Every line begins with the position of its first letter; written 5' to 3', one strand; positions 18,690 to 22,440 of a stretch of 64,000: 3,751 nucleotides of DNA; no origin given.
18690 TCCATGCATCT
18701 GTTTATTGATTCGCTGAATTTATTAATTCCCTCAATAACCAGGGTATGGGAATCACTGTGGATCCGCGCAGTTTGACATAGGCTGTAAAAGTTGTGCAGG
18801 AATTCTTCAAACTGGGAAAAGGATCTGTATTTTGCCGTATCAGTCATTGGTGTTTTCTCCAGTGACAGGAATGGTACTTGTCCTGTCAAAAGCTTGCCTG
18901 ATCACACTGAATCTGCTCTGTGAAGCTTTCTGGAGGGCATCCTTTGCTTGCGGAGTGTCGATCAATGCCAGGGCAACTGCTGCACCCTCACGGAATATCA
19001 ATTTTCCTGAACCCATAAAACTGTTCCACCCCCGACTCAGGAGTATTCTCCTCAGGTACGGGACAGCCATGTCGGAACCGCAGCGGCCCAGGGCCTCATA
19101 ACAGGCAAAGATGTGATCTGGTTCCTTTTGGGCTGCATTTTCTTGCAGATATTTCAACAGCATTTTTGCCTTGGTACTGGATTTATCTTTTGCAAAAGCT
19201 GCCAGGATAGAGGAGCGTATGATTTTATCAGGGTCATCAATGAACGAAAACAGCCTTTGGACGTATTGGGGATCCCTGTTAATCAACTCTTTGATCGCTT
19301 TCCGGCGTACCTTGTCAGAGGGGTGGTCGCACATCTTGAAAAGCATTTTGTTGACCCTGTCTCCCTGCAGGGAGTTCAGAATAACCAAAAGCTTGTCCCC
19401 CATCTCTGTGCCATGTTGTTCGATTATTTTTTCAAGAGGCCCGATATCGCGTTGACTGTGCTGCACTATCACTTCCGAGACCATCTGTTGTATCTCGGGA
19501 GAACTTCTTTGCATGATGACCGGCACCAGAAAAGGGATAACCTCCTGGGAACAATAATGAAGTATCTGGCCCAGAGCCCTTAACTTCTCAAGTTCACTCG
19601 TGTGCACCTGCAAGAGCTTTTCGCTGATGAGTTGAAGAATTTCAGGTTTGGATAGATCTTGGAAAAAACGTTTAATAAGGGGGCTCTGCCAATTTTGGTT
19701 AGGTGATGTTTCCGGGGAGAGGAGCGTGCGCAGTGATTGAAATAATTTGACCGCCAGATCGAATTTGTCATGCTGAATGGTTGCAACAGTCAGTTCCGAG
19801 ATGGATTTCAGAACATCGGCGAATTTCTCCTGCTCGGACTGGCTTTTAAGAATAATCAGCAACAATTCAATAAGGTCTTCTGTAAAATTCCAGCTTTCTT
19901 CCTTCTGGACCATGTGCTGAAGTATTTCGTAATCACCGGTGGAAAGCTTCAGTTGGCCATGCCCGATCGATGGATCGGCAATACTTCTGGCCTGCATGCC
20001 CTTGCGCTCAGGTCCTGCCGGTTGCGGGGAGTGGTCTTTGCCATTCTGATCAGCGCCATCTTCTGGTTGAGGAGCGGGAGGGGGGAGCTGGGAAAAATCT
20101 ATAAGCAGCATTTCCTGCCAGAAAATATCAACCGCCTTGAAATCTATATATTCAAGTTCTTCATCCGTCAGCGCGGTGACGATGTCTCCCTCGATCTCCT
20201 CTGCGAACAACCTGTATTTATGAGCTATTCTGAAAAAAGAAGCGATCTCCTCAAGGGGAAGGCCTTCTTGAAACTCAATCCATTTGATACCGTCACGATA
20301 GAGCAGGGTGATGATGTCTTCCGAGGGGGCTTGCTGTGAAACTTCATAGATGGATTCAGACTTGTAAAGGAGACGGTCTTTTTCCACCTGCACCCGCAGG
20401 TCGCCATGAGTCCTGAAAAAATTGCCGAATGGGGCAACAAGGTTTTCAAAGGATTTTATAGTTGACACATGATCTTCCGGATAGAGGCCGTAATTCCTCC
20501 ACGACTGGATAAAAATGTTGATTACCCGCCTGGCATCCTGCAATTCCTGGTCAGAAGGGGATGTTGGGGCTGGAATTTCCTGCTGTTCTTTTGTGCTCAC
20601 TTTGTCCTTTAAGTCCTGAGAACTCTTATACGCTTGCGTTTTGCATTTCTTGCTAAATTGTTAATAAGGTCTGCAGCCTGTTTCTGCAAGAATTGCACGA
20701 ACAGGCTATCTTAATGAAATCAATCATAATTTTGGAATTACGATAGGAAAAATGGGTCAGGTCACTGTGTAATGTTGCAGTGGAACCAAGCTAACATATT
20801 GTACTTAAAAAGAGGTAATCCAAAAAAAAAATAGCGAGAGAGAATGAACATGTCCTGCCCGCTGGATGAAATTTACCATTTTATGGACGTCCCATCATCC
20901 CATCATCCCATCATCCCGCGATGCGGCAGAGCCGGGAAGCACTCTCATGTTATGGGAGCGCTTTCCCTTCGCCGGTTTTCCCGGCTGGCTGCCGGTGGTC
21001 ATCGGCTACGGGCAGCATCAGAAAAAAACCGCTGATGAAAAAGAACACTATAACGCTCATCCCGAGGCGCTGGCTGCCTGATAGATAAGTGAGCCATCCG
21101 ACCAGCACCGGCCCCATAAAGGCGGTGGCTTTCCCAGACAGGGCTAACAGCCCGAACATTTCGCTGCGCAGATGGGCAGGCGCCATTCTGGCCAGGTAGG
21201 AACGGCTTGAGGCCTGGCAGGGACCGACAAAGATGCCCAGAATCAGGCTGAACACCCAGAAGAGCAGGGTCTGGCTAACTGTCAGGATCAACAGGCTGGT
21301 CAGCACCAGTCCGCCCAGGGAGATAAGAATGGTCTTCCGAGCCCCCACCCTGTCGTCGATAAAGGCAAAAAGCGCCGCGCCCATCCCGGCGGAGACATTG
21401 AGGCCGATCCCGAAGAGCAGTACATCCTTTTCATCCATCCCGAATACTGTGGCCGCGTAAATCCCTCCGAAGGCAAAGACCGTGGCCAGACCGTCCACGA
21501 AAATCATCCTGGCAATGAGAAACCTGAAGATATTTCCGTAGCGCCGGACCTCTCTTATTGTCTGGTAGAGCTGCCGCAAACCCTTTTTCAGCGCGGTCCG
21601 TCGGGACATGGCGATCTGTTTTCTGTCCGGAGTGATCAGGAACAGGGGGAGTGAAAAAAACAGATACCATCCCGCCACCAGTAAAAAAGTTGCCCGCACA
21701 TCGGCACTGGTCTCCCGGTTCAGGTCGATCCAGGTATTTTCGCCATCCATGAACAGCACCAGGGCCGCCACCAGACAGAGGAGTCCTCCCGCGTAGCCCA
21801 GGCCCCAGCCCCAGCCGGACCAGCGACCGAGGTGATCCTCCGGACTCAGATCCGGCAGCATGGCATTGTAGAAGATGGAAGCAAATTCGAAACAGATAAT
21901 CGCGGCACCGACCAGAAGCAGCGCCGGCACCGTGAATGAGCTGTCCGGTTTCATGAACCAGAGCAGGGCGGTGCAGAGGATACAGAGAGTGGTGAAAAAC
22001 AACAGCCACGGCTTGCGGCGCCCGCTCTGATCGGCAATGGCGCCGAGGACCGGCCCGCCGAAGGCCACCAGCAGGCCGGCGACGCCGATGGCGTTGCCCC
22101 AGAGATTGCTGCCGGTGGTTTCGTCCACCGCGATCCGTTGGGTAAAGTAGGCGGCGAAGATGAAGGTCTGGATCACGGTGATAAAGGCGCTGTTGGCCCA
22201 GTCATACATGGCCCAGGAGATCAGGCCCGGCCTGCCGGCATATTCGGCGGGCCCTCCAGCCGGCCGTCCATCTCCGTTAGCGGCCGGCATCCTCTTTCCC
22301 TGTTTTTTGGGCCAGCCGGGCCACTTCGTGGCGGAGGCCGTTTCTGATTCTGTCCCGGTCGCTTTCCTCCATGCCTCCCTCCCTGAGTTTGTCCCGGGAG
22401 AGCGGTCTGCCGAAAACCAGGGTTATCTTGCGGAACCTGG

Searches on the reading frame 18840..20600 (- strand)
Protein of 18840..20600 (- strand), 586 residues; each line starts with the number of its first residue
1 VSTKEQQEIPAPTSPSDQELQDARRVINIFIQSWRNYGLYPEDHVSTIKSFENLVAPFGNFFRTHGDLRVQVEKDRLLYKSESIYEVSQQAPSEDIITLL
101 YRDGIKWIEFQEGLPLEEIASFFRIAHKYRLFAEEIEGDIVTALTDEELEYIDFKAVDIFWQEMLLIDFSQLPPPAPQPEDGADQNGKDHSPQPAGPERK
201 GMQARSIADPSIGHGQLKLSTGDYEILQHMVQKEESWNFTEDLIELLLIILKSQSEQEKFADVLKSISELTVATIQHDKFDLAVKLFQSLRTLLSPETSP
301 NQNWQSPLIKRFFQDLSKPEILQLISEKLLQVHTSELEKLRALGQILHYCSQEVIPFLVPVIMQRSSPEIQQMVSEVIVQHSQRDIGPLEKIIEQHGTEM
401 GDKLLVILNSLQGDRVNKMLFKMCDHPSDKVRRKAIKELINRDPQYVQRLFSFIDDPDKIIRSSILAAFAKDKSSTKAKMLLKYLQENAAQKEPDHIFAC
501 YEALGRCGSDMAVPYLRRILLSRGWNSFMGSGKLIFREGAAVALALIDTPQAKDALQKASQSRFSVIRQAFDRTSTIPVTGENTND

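Call 34: search_protein_families(library=pfam, proteins=[window:18840-20600:-], max_evalue=0.001)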
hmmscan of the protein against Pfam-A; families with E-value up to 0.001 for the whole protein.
window:18840-20600:- (586 aa): 2 families
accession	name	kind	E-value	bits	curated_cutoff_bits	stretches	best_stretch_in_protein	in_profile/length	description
PF13646.12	HEAT_2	-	3.1e-15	56.7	27.7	1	419-488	3-74/88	HEAT repeats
PF03130.22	HEAT_PBS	-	0.00065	20.4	20.9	0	537-561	2-26/27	PBS lyase HEAT-like repeat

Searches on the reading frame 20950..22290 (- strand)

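Call 34: search_protein_families(library=pfam, proteins=[window:20950-22290:-], max_evalue=0.001)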
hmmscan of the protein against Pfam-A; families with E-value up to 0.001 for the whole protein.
window:20950-22290:- (446 aa): 4 families
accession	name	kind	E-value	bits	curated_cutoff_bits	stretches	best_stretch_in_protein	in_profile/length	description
PF11700.14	ATG22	-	2.5e-47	162.2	24.1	2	158-430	194-474/482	Vacuole effluxer Atg22 like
PF07690.21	MFS_1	-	3.2e-26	92.5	33.4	2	301-437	45-181/347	Major Facilitator Superfamily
PF00083.30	Sugar_tr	-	4.7e-08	32.8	22.3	1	298-384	56-145/452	Sugar (and other) transporter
PF12832.13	MFS_1_like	-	1.7e-05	24.5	25.2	1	69-384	41-344/373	MFS_1 like family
